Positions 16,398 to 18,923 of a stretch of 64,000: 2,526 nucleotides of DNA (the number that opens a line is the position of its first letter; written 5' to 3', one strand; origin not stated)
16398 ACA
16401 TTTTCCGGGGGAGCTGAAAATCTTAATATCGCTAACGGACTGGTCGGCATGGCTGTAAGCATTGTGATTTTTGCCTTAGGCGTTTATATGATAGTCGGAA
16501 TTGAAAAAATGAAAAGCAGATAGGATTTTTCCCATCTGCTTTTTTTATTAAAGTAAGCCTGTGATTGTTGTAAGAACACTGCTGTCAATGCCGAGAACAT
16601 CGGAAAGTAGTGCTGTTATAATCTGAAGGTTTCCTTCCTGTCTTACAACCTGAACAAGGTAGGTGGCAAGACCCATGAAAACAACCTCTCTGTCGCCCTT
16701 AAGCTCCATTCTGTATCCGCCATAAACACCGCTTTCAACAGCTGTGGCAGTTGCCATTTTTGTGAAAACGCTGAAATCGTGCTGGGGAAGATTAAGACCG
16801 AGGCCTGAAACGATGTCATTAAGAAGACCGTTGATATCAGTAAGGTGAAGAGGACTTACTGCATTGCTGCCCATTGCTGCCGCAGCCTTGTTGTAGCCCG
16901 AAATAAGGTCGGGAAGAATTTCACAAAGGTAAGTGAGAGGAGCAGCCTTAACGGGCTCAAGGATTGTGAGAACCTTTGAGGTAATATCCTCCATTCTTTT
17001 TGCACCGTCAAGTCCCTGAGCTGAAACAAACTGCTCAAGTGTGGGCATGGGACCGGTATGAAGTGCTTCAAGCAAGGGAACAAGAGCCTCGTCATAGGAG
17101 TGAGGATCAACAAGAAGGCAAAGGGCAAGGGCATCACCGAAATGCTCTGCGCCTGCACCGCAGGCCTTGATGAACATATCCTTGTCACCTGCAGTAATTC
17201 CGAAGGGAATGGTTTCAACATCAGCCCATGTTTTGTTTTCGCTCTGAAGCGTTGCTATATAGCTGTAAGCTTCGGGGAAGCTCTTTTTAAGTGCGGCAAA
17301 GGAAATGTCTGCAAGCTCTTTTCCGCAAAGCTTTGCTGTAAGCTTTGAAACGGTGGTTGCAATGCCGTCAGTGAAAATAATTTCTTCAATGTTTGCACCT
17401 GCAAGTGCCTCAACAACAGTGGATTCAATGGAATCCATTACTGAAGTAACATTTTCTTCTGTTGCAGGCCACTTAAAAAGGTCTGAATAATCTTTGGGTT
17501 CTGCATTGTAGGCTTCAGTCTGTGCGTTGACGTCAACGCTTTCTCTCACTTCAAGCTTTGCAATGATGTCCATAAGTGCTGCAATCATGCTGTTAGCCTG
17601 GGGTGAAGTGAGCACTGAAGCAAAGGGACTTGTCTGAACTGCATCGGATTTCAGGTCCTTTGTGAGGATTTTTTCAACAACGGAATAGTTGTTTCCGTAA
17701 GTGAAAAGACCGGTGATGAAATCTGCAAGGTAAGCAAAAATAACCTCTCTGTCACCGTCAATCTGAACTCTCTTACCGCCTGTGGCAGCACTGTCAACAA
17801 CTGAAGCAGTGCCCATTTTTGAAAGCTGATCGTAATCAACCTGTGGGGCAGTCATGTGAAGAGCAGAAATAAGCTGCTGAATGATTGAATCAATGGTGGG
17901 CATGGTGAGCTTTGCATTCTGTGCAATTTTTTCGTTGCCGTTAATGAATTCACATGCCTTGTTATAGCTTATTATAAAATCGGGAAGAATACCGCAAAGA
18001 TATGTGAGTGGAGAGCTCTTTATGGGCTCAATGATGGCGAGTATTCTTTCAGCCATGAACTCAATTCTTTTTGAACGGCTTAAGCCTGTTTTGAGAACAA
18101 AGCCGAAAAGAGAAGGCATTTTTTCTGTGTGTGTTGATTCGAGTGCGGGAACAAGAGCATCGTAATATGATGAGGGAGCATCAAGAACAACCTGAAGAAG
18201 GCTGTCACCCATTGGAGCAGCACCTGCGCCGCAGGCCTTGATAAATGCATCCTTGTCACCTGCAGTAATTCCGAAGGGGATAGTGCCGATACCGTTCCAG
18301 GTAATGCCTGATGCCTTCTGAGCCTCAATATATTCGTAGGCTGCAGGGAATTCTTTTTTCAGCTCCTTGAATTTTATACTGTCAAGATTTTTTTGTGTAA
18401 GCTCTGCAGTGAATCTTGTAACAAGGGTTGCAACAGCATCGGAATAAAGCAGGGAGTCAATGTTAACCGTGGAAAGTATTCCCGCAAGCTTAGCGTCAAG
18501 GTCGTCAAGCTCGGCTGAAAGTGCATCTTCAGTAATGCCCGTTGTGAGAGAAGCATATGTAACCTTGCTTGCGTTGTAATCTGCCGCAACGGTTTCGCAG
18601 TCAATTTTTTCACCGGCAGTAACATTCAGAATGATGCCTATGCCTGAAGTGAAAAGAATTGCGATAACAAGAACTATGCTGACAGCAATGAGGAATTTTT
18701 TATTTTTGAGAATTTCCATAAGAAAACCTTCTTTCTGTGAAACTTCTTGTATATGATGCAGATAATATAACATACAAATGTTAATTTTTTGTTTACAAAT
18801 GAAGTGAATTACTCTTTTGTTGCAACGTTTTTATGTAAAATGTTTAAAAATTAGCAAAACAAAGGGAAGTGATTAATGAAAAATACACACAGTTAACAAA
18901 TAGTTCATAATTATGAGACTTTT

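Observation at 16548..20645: Two paralogous loci with the same divergent layout: module-repeat protein on the minus strand, secreted tail-bearing partner on the plus strand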

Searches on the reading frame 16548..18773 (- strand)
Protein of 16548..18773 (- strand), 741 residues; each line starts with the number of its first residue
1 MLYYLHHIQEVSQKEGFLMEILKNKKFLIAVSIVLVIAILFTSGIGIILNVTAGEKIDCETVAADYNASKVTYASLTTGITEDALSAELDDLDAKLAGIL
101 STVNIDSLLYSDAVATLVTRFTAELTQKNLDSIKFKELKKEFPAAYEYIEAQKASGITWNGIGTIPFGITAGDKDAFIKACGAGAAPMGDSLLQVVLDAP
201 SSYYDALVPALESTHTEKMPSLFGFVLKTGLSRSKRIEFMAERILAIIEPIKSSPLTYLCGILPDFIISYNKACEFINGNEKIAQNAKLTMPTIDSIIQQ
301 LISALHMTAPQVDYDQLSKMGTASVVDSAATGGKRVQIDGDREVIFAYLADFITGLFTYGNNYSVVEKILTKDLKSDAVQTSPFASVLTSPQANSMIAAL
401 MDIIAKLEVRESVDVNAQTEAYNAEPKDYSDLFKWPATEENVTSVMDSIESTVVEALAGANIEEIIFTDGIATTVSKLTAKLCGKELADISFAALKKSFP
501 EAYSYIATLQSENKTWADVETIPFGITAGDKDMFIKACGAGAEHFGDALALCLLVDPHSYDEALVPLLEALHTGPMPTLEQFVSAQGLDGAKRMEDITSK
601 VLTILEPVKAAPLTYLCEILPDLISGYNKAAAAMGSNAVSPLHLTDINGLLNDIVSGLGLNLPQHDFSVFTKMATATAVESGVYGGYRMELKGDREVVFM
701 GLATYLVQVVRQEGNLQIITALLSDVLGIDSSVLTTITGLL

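Call 4: search_protein_families(library=pfam, proteins=[window:16548-18773:-], max_evalue=0.1)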
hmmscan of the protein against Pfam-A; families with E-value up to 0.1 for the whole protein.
window:16548-18773:- (741 aa): 1 family
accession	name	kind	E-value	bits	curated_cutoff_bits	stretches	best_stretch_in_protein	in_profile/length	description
PF03201.21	HMD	-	0.096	13.4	23.1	0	103-150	49-96/97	H2-forming N5,N10-methylene-tetrahydromethanopterin dehydrogenase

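Call 5: search_protein_families(library=ncbifam, proteins=[window:16548-18773:-], max_evalue=0.1)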
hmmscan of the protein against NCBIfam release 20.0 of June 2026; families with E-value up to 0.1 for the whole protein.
window:16548-18773:- (741 aa): 0 families

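Call 12: find_homologous_proteins(query=window:16548-18773:-)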
Query window:16548-18773:- (741 aa): 80 proteins with E <= 0.001 among 8000 candidates.
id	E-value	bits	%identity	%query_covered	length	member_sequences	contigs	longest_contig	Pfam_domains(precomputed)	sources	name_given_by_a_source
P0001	0.0e+0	1568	100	98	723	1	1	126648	-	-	-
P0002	0.0e+0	1412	88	98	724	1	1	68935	-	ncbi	-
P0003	0.0e+0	1343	84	98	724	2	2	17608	-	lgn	-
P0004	0.0e+0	1334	82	98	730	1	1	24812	-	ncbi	-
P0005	0.0e+0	1327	82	98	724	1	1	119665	-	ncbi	-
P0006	0.0e+0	1301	80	98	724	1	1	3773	-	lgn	-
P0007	0.0e+0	1292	81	98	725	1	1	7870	-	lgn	-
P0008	0.0e+0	1280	79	98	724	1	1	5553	-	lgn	-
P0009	0.0e+0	1274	79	98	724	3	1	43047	-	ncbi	-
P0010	0.0e+0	1270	79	98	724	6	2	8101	-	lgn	-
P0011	0.0e+0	1250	78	97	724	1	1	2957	-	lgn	-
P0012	0.0e+0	1209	74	100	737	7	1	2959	-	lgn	-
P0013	0.0e+0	1187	73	98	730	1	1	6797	-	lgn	-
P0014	0.0e+0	1170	72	98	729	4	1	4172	-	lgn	-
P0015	0.0e+0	1151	71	96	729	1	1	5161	-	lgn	-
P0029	2.9e-265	900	56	98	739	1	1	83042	-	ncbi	-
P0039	4.4e-237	807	52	97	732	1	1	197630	-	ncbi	-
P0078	1.0e-175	604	41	99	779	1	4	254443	-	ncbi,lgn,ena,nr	ncbi:MAG: hypothetical protein IKJ27_11615 [Clostridia bacterium]|nr:hypothetical protein [Clostridi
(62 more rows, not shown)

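Call 13: find_encoding_contigs(protein=P0078, flank=6000, max_places=2)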
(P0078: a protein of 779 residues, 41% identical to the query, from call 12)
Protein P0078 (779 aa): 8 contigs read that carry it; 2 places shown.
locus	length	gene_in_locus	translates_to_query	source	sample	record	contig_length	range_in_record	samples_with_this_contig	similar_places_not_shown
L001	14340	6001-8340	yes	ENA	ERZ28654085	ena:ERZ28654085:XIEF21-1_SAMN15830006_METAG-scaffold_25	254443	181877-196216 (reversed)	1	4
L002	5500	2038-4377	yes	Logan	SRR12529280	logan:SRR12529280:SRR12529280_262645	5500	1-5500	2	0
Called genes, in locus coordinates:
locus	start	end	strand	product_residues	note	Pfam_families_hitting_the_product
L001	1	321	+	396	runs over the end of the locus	PF00162:PGK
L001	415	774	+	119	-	PF05635:23S_rRNA_IVP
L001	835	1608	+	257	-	PF00121:TIM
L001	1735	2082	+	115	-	PF05635:23S_rRNA_IVP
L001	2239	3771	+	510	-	PF01676:Metalloenzyme, PF06415:iPGM_N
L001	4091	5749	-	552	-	PF00561:Abhydrolase_1 (faint)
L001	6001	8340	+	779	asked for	-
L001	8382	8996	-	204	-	PF04263:TPK_catalytic, PF04265:TPK_B1_binding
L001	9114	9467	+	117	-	PF03960:ArsC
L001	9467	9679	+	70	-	PF05979:DUF896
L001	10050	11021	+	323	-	PF00198:2-oxoacid_dh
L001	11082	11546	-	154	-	-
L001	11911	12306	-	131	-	PF00383:dCMP_cyt_deam_1, PF08211:dCMP_cyt_deam_2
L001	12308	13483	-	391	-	PF01676:Metalloenzyme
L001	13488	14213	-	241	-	PF01048:PNP_UDP_1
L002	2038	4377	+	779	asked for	-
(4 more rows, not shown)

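Call 14: find_encoding_contigs(protein=P0039, flank=6000, max_places=2)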
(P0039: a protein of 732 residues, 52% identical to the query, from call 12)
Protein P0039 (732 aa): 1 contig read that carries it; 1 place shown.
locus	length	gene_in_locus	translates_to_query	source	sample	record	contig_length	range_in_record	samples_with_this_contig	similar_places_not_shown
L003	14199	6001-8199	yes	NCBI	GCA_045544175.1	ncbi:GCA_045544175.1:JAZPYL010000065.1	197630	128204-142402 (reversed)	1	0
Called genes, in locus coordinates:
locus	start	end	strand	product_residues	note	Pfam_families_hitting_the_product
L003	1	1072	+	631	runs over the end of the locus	PF00128:Alpha-amylase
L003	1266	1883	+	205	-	-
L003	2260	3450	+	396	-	PF00162:PGK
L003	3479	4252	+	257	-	PF00121:TIM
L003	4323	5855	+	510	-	PF01676:Metalloenzyme, PF06415:iPGM_N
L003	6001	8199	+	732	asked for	-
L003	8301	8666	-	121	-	-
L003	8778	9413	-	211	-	PF04263:TPK_catalytic, PF04265:TPK_B1_binding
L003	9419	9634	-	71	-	PF05979:DUF896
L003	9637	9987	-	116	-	PF03960:ArsC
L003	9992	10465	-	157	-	PF02542:YgbB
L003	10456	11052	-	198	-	PF13331:DUF4093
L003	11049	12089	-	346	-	PF06144:DNA_pol3_delta, PF21694:DNA_pol3_delta_C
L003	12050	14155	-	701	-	PF13567:DUF4131, PF03772:Competence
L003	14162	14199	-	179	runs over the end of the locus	PF00156:Pribosyltran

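Call 15: find_encoding_contigs(protein=P0029, flank=6000, max_places=2)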
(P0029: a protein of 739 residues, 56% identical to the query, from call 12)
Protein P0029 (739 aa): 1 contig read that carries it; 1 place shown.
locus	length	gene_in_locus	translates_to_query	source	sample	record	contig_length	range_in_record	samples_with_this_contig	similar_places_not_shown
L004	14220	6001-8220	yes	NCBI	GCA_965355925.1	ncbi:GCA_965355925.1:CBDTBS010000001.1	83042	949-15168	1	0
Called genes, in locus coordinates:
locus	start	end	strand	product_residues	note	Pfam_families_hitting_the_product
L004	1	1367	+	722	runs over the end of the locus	PF01751:Toprim, PF01131:Topoisom_bac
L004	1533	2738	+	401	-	PF00162:PGK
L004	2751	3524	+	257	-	PF00121:TIM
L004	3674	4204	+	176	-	PF14300:DMP19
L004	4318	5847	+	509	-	PF01676:Metalloenzyme, PF06415:iPGM_N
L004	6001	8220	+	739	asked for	-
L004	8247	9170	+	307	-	PF10340:Say1_Mug180, PF20434:BD-FAE, PF07859:Abhydrolase_3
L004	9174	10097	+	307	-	PF03109:ABC1 (faint), PF03881:Fructosamin_kin, PF00069:Pkinase (weak), PF01636:APH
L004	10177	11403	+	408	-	PF05343:Peptidase_M42, PF04389:Peptidase_M28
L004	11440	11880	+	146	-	-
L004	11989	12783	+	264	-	-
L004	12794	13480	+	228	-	PF13353:Fer4_12 (weak), PF04055:Radical_SAM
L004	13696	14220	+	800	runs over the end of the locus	PF03477:ATP-cone, PF13597:NRDD, PF00462:Glutaredoxin (faint)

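Call 17: find_related_loci(query=A1, collection=genome_contigs, flank=10000)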
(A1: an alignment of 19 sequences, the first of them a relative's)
Query A1 (723 aa) in genome_contigs; peptide patterns used: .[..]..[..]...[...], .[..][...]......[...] (x = any residue, [..] = any of these).
152 stretches matched a pattern; 32 encode a relative of the query (tblastn E <= 1e-3); 31 distinct loci.
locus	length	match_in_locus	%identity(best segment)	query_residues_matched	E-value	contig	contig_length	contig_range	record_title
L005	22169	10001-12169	88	1-723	0e+0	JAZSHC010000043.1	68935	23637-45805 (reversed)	MAG: Acutalibacteraceae bacterium isolate T1900044576_TS20190042.MAGScoT_cleanbin_000030 SGB_500_k141_344935, whole geno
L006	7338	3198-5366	84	1-723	0e+0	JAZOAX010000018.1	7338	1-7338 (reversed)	MAG: Acutalibacteraceae bacterium isolate T1900044759_TS20190225.MAGScoT_cleanbin_000073 SGB_2345_k141_2433237, whole ge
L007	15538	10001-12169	81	1-723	0e+0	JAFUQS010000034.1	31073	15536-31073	MAG: Clostridia bacterium isolate RGIG4739 Roe_deer_Rectum.Co__c749020, whole genome shotgun sequence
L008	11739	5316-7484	79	1-723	0e+0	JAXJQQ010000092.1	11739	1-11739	MAG: Acutalibacteraceae bacterium isolate DOME_MAG_2612 2612_C0210_k141_307416, whole genome shotgun sequence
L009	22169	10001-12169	82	1-723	0e+0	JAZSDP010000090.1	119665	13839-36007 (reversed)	MAG: Acutalibacteraceae bacterium isolate T1900044596_TS20190062.MAGScoT_cleanbin_000041 SGB_667_k141_30495, whole genom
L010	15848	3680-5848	75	1-723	0e+0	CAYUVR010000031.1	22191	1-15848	MAG TPA_asm: uncultured Faecalibacterium sp. isolate SRP315200_co2_478 genome assembly, contig: NODE_1980_length_22191_c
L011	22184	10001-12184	72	1-723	0e+0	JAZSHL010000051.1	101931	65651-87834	MAG: Acutalibacteraceae bacterium isolate T1900044575_TS20190041.MAGScoT_cleanbin_000038 SGB_486_k141_1182219, whole gen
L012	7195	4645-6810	54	1-719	0e+0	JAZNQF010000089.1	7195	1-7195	MAG: Acutalibacteraceae bacterium isolate T1900044827_TS20190293.MAGScoT_cleanbin_000015 SGB_2880_k141_1645449, whole ge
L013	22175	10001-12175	50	3-723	0e+0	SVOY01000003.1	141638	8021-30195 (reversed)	MAG: Oscillospiraceae bacterium isolate SIG577 NODE_535_length_141638_cov_2.758118, whole genome shotgun sequence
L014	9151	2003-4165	50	3-718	0e+0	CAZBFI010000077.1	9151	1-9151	MAG TPA_asm: uncultured Faecalibacterium sp. isolate SRP350583_co2_300 genome assembly, contig: NODE_11506_length_9151_c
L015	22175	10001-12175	50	3-723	0e+0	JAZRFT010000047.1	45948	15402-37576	MAG: Acutalibacteraceae bacterium isolate T1900045494_YK20190188.MAGScoT_cleanbin_000031 SGB_7410_k141_1608714, whole ge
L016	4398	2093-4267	50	3-723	0e+0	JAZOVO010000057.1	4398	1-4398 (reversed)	MAG: Acutalibacteraceae bacterium isolate T1900045525_YK20190219.MAGScoT_cleanbin_000039 SGB_7687_k141_1536049, whole ge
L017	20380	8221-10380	49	3-718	0e+0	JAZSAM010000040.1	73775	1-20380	MAG: Acutalibacteraceae bacterium isolate T1900044936_TS20190402.MAGScoT_cleanbin_000007 SGB_3443_k141_198991, whole gen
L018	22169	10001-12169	49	3-721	0e+0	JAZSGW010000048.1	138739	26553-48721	MAG: Acutalibacteraceae bacterium isolate T1900044577_TS20190043.MAGScoT_cleanbin_000014 SGB_512_k141_2645458, whole gen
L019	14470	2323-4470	51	2-719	0e+0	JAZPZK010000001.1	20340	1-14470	MAG: Acutalibacteraceae bacterium isolate T1900044645_TS20190111.MAGScoT_cleanbin_000031 SGB_1342_k141_847484, whole gen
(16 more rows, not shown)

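Call 27: search_solved_structures(query=A1, max_evalue=1)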
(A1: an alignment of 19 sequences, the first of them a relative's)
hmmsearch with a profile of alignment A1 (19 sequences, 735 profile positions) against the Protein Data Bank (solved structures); distinct sequences matched with E-value up to 1: 1.
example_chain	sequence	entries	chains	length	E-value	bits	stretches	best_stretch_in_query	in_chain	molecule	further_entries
5zcy_A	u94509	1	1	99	0.62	11.5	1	289-334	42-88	Protein translation factor SUI1 homolog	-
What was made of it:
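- On New module family (A- and B-type proteins): PDB sequence profile E 0.62 (call 27).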

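Call 43: predict_structure(alignment_id=A2)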
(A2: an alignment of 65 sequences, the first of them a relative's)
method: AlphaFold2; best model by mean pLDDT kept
length: 723 residues; sequences in the alignment: 65
mean_pLDDT: 89.3   pTM: 0.83
mean pLDDT of the five models: 89.3, 86.6, 86.4, 85.4, 84.9
residues with pLDDT >= 90: 486; 70-90: 199; 50-70: 24; < 50: 14
segments of 3 or more residues with pLDDT < 50: 19-30
pLDDT, mean of each block of 10 residues (from residue 1): 56 55 41 68 94 88 94 96 88 95 92 91 95 93 92 96 95 90 90 93 87 90 94 95 97 94 91 92 91 92 95 88 96 92 92 89 83 91 94 86 93 86 91 90 88 93 91 91 96 93 94 97 95 91 93 95 92 95 95 94 95 86 86 81 85 95 91 95 88 84 80 78 73
secondary structure, 60 per line:
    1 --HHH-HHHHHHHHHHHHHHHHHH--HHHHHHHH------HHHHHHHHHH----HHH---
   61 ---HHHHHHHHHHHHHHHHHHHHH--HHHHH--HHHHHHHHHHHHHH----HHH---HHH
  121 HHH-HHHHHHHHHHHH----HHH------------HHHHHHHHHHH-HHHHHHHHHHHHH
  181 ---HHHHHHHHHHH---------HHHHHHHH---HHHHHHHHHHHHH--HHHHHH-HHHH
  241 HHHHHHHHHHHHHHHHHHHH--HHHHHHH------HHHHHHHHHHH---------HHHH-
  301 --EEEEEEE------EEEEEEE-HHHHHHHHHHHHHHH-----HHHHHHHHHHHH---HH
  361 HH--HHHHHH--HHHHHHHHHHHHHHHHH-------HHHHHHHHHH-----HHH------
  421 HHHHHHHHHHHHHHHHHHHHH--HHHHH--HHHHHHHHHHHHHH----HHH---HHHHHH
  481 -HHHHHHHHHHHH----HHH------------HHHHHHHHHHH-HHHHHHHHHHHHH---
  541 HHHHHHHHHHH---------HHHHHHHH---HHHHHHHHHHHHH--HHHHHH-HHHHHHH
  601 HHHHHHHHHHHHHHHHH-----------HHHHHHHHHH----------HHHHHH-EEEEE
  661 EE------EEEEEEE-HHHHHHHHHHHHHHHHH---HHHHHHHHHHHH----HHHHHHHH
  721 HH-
elements in order (helices of 4 or more, strands of 3 or more residues): H7-24 H27-34 H41-50 H64-84 H87-91 H94-107 H118-123 H125-136 H156-166 H168-180 H184-194 H204-211 H215-227 H230-235 H237-260 H263-269 H276-286 H296-299 E303-309 E316-322 H324-338 H344-355 H359-362 H365-370 H373-389 H397-406 H421-441 H444-448 H451-464 H475-480 H482-493 H513-523 H525-537 H541-551 H561-568 H572-584 H587-592 H594-617 H629-638 H649-654 E656-662 E669-675 H677-693 H697-708 H713-722
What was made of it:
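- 16548..18719 (-): Gene A: 723-aa two-module protein. The ORF is open up to 18773, but database orthologues start at the second Met. AF2 model has pLDDT 89 and pTM 0.83 (call 43).
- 18621..18698 (-): N-terminal hydrophobic segment of A (about aa 8-33). Probable signal-anchor TM helix. Helical in the AF2 model with low pLDDT (call 43).
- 17619..18620 (-): A module 1. All-alpha with one beta-hairpin (call 43).
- On Cohesin-dockerin scaffold/cargo system: Modules are all-alpha (call 43).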

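Call 46: fold_search(model_id=the predicted structure, library=pdb)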
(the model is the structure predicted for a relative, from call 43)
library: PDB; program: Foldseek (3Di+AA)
matches with E <= 10: 268; with E <= 0.001: 0
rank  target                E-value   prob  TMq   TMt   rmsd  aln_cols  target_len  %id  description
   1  7z8r_C                1.2e-01  0.10  0.10  0.10  31.6       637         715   10  CAND1-CUL1-RBX1 (released 2023-04-19)
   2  5orq_A                1.9e-01  0.05  0.07  0.09  26.4       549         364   12  Crystal structure of designed cPPR-Telo1 in complex with ssDNA (released 2018-06-20)
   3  8eia_A                3.2e-01  0.06  0.09  0.11  25.1       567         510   13  Crystal structure of beta-catenin and the MDM2 p53-binding domain in complex with H333, a Helicon Polypeptide (released 2023-10-25)
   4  9gyt_1u               3.7e-01  0.04  0.08  0.09  31.4       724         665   12  High resolution structure of B. oleracea mitoribosome (released 2025-10-15)
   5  6een_A                6.7e-01  0.04  0.08  0.11  25.9       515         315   12  Crystal structure of a designer Pentatrico Peptide RNA binding protein, bound to a complex RNA target and featuring an (released 2019-08-21)
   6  3zjy_E                7.0e-01  0.04  0.10  0.09  27.4       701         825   11  Crystal Structure of Importin 13 - RanGTP - eIF1A complex (released 2013-04-10)
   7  6een_C                7.4e-01  0.04  0.07  0.12  26.0       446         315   12  Crystal structure of a designer Pentatrico Peptide RNA binding protein, bound to a complex RNA target and featuring an (released 2019-08-21)
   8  9g9n_A                8.4e-01  0.03  0.07  0.10  28.6       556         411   11  Lipid III flippase WzxE with NB10 and NB7 nanobodies in inward-facing conformation - crystal 1 (released 2025-01-22)
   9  6een_B                8.7e-01  0.04  0.07  0.12  25.7       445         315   11  Crystal structure of a designer Pentatrico Peptide RNA binding protein, bound to a complex RNA target and featuring an (released 2019-08-21)
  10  8eib_A                8.7e-01  0.04  0.09  0.12  23.2       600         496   10  Crystal structure of beta-catenin and the MDM2 p53-binding domain in complex with H329, a Helicon Polypeptide (released 2023-10-25)
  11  1i7x_C                8.7e-01  0.03  0.08  0.10  25.8       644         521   13  BETA-CATENIN/E-CADHERIN COMPLEX (released 2001-05-16)
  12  7k7m_A                9.1e-01  0.04  0.10  0.10  31.4       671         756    8  Crystal Structure of a membrane protein (released 2021-09-22)
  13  4m59_B                9.1e-01  0.03  0.09  0.09  24.9       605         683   11  Crystal structure of the pentatricopeptide repeat protein PPR10 in complex with an 18-nt psaJ RNA element (released 2013-10-30)
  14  9evs_1v               9.1e-01  0.03  0.06  0.09  29.3       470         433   10  Structure of the flowering plant mitoribosome with P-site tRNA (released 2025-09-03)
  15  4oe1_B                9.5e-01  0.03  0.08  0.08  26.2       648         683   10  Crystal structure of the pentatricopeptide repeat protein PPR10 (C256S/C430S/C449S) in complex with an 18-nt PSAJ rna  (released 2014-09-24)
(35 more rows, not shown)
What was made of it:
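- On New module family (A- and B-type proteins): Foldseek PDB best E 0.12 (call 46).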

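Call 81: fold_search(model_id=the predicted structure, library=viral)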
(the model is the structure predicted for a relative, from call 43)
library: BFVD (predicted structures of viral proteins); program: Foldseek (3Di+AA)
matches with E <= 10: 184; with E <= 0.001: 0
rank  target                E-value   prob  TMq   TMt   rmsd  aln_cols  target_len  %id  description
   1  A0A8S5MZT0            2.0e-01  0.05  0.08  0.06  30.8       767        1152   13  Tail tape measure protein [Siphoviridae sp. ct8eQ1]
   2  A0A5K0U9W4            2.5e-01  0.06  0.10  0.08  27.3       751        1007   10  XRN 5'-3' exonuclease [Yasminevirus sp. GU-2018]
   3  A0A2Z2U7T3            3.1e-01  0.05  0.08  0.08  44.5       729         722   13  Putative internal virion protein C [Ralstonia phage RPSC1]
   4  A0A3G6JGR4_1          4.2e-01  0.07  0.10  0.07  35.5       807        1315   11  Uncharacterized protein [Lactobacillus phage ViSo-2018a]
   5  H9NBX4                4.8e-01  0.04  0.09  0.07  36.7       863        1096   11  (no name in the UniProt tables at hand)
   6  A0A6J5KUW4            5.7e-01  0.03  0.07  0.07  31.0       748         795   11  Uncharacterized protein [uncultured Caudovirales phage]
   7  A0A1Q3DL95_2          5.7e-01  0.03  0.08  0.07  32.0       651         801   12  Capsid protein [Chionoecetes opilio bacilliform virus]
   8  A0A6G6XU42            6.5e-01  0.03  0.08  0.07  29.5       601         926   10  (no name in the UniProt tables at hand)
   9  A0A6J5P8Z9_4          7.3e-01  0.02  0.09  0.06  35.0       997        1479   11  ART-PolyVal-like domain-containing protein [uncultured Caudovirales phage]
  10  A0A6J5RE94            8.0e-01  0.06  0.08  0.15  20.8       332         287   10  Transposase IS116/IS110/IS902 family protein [uncultured Caudovirales phage]
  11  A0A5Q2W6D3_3          8.0e-01  0.02  0.07  0.05  32.4       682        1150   12  (no name in the UniProt tables at hand)
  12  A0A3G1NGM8            8.7e-01  0.04  0.09  0.10  30.4       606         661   13  Uncharacterized protein [Lepeophtheirus virus LS24]
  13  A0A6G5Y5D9            9.1e-01  0.04  0.09  0.09  29.9       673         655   11  (no name in the UniProt tables at hand)
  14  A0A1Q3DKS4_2          9.1e-01  0.01  0.06  0.05  37.1       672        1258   10  Uncharacterized protein [Chionoecetes opilio bacilliform virus]
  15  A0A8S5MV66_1          1.0e+00  0.03  0.08  0.08  33.3       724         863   10  Minor tail protein [Siphoviridae sp. ctoSr5]
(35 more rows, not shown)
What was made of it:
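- On New module family (A- and B-type proteins): BFVD best E 0.2 (call 81).
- Tried and rejected: Pfam, NCBIfam, a PDB sequence profile, Foldseek PDB and BFVD all found nothing (calls 4, 5, 27, 46, 81).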
